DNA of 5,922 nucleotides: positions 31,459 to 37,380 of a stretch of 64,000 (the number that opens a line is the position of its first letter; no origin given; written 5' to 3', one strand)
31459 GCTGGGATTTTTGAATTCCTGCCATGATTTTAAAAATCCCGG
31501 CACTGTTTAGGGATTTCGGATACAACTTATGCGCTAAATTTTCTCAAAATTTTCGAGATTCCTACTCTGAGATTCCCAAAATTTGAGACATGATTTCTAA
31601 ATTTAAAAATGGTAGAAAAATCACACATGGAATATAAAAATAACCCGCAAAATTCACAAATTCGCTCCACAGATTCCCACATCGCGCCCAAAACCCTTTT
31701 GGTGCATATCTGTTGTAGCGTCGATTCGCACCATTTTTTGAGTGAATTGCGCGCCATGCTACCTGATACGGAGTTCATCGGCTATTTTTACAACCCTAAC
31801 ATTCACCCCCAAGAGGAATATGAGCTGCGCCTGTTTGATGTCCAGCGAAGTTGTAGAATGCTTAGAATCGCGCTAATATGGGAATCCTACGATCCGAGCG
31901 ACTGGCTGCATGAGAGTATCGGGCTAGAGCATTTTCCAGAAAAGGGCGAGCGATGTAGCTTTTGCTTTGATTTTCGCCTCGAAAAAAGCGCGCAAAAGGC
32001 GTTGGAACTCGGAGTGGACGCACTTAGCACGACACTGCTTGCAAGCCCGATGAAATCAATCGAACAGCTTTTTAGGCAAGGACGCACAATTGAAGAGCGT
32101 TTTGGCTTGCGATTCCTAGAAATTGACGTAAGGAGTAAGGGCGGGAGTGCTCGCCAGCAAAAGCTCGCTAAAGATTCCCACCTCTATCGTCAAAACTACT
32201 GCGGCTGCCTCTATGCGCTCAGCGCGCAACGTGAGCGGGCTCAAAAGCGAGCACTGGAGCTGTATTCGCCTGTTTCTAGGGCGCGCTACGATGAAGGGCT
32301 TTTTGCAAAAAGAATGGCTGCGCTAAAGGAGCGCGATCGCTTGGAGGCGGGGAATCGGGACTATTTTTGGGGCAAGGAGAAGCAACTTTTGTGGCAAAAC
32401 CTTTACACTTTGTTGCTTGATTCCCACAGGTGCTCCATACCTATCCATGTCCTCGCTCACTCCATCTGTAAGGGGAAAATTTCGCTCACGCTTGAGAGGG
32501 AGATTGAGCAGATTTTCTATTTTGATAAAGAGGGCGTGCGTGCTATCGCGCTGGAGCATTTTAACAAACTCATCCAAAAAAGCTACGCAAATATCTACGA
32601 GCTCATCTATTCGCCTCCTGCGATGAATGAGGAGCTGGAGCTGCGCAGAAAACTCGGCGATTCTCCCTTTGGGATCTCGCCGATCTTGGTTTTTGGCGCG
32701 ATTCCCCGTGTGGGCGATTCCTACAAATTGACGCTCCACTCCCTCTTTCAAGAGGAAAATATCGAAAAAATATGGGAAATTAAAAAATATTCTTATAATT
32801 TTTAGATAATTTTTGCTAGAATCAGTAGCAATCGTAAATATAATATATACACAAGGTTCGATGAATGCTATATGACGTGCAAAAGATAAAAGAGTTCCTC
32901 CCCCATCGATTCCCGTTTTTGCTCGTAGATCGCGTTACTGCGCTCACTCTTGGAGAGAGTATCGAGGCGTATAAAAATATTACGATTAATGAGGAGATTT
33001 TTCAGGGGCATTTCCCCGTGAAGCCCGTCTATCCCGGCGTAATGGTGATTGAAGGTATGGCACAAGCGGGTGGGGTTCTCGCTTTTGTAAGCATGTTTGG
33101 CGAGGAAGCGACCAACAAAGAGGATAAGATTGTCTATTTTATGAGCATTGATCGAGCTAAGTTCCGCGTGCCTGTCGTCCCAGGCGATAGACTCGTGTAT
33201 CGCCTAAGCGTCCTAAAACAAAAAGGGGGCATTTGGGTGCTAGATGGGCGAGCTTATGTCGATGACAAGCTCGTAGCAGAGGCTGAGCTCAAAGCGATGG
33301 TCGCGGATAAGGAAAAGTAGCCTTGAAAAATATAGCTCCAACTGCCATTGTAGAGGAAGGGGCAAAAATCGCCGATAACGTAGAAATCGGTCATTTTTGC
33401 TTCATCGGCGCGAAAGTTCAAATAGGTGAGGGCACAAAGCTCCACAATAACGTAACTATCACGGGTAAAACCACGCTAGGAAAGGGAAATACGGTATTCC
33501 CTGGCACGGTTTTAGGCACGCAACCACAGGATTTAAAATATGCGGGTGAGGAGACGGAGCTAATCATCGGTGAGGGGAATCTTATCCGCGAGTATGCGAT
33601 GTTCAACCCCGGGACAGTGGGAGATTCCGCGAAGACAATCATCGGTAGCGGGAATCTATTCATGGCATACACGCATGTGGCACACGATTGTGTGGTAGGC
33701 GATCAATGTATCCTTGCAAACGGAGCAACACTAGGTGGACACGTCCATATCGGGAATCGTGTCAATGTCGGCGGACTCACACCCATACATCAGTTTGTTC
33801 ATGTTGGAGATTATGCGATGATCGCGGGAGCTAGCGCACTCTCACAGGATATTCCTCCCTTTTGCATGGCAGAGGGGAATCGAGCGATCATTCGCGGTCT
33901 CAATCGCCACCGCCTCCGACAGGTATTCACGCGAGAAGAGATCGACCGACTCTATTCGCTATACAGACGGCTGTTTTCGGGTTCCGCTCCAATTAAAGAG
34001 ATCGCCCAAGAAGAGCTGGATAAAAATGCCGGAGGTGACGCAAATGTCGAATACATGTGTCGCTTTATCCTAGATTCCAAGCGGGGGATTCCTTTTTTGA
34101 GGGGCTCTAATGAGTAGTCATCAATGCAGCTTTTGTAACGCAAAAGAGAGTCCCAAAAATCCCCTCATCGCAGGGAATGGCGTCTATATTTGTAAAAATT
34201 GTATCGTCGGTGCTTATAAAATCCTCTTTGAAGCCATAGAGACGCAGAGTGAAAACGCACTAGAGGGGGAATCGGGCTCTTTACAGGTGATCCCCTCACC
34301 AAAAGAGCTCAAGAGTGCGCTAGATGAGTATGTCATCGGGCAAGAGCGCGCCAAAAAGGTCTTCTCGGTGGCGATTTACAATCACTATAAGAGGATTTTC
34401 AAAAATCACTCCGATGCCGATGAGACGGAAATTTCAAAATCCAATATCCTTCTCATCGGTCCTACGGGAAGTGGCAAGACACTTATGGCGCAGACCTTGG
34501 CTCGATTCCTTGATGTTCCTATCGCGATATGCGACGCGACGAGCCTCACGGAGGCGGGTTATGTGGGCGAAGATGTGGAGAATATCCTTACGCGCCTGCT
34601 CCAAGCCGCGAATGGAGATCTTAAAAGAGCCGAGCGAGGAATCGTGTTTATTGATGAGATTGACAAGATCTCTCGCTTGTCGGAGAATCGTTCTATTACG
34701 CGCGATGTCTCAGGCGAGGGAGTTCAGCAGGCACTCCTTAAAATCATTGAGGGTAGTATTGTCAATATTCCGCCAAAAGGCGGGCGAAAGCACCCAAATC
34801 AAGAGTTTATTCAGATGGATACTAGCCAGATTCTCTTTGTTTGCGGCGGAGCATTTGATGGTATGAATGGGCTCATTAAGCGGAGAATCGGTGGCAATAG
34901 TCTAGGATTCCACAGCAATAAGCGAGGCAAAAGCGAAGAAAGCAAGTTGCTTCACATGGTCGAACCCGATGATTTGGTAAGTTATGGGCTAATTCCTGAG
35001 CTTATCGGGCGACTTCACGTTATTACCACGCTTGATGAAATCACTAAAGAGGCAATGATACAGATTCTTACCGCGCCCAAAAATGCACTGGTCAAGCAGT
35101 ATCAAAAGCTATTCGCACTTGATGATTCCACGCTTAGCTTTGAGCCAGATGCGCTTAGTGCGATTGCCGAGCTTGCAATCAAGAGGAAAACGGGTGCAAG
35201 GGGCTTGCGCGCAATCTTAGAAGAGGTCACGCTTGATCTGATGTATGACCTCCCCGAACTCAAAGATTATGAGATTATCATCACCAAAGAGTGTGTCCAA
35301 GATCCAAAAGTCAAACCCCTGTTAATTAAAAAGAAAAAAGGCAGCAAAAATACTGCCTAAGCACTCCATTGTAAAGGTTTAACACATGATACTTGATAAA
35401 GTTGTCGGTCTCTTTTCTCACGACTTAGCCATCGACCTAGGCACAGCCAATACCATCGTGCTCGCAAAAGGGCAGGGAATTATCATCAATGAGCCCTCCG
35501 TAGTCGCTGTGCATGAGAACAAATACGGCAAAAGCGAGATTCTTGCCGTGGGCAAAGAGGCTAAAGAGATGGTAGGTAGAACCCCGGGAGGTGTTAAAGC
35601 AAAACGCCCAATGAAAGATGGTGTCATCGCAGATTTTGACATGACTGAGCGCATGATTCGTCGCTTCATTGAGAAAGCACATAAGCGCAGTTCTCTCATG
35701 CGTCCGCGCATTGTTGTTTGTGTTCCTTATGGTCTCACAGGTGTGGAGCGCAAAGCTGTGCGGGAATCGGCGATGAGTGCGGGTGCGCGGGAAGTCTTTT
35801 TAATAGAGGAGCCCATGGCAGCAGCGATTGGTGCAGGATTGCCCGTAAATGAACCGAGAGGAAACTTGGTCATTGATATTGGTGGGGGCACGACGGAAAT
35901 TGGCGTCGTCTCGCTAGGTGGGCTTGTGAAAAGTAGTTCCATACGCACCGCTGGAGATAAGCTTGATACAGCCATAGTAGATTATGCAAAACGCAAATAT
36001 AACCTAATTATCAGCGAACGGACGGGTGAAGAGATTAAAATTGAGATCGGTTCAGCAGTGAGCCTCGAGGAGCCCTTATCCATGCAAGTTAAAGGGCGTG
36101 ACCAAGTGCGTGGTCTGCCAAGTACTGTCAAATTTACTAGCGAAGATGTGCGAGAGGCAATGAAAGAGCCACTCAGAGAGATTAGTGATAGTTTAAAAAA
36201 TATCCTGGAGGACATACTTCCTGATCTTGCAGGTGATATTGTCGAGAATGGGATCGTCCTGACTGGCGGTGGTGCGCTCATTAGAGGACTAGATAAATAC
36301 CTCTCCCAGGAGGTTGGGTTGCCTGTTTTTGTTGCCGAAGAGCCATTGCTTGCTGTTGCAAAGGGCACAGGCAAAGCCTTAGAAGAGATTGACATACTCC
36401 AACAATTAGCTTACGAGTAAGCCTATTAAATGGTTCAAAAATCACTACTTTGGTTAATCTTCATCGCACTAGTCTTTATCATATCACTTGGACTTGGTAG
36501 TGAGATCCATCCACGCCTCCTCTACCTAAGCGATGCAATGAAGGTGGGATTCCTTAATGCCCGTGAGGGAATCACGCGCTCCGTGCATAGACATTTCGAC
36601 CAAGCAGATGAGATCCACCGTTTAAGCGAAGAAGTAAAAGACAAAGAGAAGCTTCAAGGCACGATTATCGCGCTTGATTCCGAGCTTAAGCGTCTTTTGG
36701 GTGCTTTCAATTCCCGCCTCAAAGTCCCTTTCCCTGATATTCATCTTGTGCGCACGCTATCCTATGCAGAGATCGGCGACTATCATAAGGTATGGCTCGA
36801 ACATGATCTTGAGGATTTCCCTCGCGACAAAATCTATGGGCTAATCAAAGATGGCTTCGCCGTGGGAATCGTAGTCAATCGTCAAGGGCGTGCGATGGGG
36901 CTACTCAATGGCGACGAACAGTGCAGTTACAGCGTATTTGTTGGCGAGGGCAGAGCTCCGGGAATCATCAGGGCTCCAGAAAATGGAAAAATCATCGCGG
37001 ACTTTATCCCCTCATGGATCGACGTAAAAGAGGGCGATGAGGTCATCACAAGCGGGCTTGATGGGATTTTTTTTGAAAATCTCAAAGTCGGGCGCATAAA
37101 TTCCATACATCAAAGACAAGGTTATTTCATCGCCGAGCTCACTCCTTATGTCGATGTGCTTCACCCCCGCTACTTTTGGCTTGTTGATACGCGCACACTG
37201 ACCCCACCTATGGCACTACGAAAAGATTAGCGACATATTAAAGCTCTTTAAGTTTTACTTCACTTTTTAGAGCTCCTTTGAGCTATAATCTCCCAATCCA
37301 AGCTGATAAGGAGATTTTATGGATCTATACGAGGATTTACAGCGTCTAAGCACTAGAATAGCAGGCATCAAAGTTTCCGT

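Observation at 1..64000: Large over-representation of the hexamer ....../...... in all frames and in intergenic DNA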

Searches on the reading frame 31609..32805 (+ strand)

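Call 37: search_protein_families(library=pfam, proteins=[window:31609-32805:+], max_evalue=0.00001)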
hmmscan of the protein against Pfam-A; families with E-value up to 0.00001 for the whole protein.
window:31609-32805:+ (398 aa): 1 family
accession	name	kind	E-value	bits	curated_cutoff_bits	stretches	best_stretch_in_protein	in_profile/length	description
PF02677.20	QueH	-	2.3e-57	194.4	23.5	1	30-204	1-173/175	Epoxyqueuosine reductase QueH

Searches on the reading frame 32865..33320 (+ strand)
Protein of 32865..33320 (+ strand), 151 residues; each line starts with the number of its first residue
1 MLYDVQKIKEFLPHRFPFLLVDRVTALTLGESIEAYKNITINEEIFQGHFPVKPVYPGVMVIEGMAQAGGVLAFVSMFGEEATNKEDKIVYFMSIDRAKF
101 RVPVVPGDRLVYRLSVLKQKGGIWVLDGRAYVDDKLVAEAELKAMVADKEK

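Call 37: search_protein_families(library=pfam, proteins=[window:32865-33320:+], max_evalue=0.00001)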
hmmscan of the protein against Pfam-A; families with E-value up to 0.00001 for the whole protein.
window:32865-33320:+ (151 aa): 1 family
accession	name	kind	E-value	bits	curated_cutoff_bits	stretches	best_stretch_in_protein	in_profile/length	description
PF07977.19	FabA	-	8.4e-39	132.8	23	1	12-141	1-138/138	FabA-like domain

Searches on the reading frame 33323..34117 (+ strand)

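Call 37: search_protein_families(library=pfam, proteins=[window:33323-34117:+], max_evalue=0.00001)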
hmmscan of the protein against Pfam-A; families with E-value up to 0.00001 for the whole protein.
window:33323-34117:+ (264 aa): 3 families
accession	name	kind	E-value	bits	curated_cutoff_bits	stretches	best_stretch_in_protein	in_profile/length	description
PF00132.30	Hexapep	-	4.9e-24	83.4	27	1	105-139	2-36/36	Bacterial transferase hexapeptide (six repeats)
PF13720.11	Acetyltransf_11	-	2.2e-18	66.9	24.5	1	176-256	1-81/82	Udp N-acetylglucosamine O-acyltransferase; Domain 2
PF25084.1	LbH_EIF2B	-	2.1e-08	34.6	54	0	78-163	20-101/105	EIF2B subunit epsilon LbH domain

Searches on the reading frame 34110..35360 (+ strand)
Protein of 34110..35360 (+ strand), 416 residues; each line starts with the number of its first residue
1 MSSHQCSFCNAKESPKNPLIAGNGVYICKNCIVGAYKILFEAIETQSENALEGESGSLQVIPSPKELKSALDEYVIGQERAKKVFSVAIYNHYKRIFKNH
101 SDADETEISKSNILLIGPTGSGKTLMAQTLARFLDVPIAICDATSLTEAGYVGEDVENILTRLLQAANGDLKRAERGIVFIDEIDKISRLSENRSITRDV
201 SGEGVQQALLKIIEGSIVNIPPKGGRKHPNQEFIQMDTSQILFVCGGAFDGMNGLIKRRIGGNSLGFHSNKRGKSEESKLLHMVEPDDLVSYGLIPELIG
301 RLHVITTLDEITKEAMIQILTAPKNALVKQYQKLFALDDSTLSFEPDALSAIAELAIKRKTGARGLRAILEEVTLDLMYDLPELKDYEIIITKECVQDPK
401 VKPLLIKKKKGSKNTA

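Call 37: search_protein_families(library=pfam, proteins=[window:34110-35360:+], max_evalue=0.00001)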
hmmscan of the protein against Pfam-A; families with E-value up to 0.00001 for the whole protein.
window:34110-35360:+ (416 aa): 9 families
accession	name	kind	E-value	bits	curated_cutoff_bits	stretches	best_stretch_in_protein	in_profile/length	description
PF07724.20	AAA_2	-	2.6e-32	112.6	27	1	110-304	3-165/166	AAA domain (Cdc48 subfamily)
PF00004.35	AAA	-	9.1e-15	55.7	21.2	1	113-216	1-95/131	ATPase family associated with various cellular activities (AAA)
PF06689.19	zf-C4_ClpX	-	2.4e-13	50.2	27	1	5-41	2-39/39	ClpX C4-type zinc finger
PF10431.15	ClpB_D2-small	-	3.9e-09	36.9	21.9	1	312-381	2-67/81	C-terminal, D2-small domain, of ClpB protein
PF00493.29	MCM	-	1.6e-07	31.2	23.3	1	67-189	18-135/224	MCM P-loop domain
PF07728.20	AAA_5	-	1.3e-06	28.9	22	0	112-188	1-79/139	AAA domain (dynein-related subfamily)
PF13401.12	AAA_22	-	1.4e-06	29.1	27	1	110-188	5-97/130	AAA domain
PF05496.18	RuvB_N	-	1.8e-06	28.2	27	1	70-192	5-101/159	Holliday junction DNA helicase RuvB P-loop domain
PF01078.27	Mg_chelatase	-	2.7e-06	27.4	20.3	0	110-134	22-46/207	Magnesium chelatase, subunit ChlI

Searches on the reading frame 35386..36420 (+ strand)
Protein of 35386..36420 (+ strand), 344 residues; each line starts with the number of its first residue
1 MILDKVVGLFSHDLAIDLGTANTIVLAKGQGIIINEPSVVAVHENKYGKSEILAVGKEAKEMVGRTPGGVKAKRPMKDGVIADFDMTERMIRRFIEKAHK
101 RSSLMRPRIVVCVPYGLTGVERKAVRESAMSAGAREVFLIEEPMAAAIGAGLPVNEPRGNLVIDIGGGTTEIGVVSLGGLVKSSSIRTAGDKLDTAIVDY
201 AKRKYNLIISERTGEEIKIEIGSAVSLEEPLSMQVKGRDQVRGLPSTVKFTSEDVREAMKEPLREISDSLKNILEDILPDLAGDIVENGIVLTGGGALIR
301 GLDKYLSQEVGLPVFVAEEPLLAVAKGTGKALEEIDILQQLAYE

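Call 38: search_protein_families(library=pfam, proteins=[window:35386-36420:+], max_evalue=0.00001)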
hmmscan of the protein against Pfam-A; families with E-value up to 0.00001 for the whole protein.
window:35386-36420:+ (344 aa): 4 families
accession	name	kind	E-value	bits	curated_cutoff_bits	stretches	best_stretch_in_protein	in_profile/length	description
PF06723.19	MreB_Mbl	-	3.9e-141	470.1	27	1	12-339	2-326/327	MreB/Mbl protein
PF00022.25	Actin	-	2.2e-12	46.7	27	1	37-203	31-189/410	Actin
PF00012.26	HSP70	-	4.9e-11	42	20.6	1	108-206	135-239/599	Hsp70 protein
PF14450.12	FtsA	-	2.9e-10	41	31.8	1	162-325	2-125/127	Cell division protein FtsA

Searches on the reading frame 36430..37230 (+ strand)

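Call 38: search_protein_families(library=pfam, proteins=[window:36430-37230:+], max_evalue=0.00001)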
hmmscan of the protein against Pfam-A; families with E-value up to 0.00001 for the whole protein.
window:36430-37230:+ (266 aa): 1 family
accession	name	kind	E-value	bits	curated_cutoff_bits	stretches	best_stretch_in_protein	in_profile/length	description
PF04085.20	MreC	-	3.4e-12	46.8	28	1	145-248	36-142/147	Rod shape-determining protein MreC, barrel core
